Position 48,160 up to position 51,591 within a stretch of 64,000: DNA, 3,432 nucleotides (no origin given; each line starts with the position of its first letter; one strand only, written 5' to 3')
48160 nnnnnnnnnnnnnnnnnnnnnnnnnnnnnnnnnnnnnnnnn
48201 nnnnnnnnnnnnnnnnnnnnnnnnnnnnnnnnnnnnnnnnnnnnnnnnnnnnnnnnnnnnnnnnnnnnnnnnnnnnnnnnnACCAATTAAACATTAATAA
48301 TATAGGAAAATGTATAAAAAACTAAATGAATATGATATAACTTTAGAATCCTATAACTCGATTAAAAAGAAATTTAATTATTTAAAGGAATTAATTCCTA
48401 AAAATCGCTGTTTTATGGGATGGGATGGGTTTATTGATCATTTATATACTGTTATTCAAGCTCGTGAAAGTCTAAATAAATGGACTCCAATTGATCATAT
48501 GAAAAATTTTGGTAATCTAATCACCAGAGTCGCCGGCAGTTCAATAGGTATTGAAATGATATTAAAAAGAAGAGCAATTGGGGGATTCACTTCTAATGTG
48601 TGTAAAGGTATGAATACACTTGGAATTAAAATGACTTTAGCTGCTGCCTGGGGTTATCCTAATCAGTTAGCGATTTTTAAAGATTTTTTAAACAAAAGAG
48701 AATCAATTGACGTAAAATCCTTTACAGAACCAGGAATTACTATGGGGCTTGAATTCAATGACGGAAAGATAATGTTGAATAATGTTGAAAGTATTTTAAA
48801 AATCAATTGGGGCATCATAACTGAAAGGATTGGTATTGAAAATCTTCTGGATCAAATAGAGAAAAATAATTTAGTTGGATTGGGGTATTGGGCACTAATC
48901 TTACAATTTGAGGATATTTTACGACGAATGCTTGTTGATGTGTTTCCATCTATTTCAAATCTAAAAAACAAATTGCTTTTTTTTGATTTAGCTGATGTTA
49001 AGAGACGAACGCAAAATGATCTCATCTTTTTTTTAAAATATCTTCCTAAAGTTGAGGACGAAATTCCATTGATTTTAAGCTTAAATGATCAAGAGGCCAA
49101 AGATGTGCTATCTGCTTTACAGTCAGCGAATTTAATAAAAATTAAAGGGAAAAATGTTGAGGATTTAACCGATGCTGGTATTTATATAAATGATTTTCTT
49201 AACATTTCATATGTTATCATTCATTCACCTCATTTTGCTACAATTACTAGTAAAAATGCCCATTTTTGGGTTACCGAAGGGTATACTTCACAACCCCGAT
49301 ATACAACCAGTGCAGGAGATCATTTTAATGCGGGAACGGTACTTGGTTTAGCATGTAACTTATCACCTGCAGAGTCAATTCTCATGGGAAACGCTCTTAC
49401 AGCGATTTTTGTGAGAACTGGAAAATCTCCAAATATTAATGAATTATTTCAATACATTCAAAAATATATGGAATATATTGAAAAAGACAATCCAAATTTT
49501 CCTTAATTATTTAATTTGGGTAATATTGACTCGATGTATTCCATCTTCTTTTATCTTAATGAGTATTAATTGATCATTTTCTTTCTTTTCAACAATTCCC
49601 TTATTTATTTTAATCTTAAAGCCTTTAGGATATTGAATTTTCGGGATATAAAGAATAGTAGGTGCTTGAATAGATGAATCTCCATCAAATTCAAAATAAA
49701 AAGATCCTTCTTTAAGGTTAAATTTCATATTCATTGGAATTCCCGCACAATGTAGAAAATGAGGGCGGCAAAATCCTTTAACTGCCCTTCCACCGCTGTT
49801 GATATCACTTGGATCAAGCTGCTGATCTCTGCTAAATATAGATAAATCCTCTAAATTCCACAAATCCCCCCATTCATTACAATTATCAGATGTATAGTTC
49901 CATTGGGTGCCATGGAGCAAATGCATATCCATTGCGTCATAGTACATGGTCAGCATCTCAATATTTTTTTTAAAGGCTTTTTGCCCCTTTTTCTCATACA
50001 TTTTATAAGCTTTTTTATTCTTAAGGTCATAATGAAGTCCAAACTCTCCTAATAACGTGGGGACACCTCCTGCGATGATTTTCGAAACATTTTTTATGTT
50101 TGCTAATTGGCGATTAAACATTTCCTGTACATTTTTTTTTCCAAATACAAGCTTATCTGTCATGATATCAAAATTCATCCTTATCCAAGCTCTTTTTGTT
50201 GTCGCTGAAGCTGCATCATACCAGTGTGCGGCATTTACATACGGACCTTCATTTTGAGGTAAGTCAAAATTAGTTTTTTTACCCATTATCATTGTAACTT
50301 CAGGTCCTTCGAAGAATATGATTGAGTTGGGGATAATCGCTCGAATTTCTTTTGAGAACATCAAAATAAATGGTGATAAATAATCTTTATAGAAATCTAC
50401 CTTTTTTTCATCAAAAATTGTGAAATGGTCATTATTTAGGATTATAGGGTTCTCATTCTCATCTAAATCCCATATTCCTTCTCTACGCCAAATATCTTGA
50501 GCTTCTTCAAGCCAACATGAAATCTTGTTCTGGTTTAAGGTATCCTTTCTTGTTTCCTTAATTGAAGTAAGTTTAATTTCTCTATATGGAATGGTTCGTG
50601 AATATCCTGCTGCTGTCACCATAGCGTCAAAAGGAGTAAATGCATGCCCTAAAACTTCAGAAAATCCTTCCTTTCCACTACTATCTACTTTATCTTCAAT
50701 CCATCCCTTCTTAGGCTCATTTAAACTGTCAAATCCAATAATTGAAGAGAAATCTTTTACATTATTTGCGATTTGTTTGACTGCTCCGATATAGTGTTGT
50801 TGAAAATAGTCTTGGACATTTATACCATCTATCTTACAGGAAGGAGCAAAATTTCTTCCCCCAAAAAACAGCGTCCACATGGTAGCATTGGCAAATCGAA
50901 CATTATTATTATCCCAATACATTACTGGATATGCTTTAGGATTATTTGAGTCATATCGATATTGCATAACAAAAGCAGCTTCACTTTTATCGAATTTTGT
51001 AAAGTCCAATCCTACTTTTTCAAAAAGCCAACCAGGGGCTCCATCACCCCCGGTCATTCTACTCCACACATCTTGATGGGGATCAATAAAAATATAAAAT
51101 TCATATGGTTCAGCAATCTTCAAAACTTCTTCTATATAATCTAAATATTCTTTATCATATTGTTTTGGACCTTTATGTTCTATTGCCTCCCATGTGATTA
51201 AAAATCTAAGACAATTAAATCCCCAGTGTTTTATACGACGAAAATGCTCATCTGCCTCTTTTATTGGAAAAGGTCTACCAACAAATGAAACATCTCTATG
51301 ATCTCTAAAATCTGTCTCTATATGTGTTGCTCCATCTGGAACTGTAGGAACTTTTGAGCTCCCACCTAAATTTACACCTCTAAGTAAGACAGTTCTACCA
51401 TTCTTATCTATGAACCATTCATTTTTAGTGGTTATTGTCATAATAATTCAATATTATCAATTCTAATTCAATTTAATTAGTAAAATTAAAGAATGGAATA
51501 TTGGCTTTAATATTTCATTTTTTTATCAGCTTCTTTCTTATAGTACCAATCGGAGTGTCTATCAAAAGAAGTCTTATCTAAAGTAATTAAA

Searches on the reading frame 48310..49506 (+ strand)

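Call 97: search_protein_families(library=pfam, proteins=[window:48310-49506:+], max_evalue=0.001)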
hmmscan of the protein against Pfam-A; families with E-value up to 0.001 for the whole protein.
window:48310-49506:+ (398 aa): 2 families
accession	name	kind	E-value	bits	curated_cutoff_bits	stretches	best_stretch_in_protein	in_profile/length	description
PF25270.1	Khk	-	1.9e-60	205.5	35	1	24-386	15-365/365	Prokaryotic ketohexokinase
PF00294.29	PfkB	-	3.8e-07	30.2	25.8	1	253-370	184-292/302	pfkB family carbohydrate kinase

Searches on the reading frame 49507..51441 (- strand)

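Call 97: search_protein_families(library=pfam, proteins=[window:49507-51441:-], max_evalue=0.001)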
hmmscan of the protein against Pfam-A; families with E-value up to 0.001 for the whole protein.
window:49507-51441:- (644 aa): 2 families
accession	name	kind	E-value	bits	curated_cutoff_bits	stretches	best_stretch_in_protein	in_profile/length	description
PF00150.24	Cellulase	-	4e-17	63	23.5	1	62-252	22-143/272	Cellulase (glycosyl hydrolase family 5)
PF18564.7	Glyco_hydro_5_C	-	2.1e-13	51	22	1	559-638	1-85/87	Glycoside hydrolase family 5 C-terminal domain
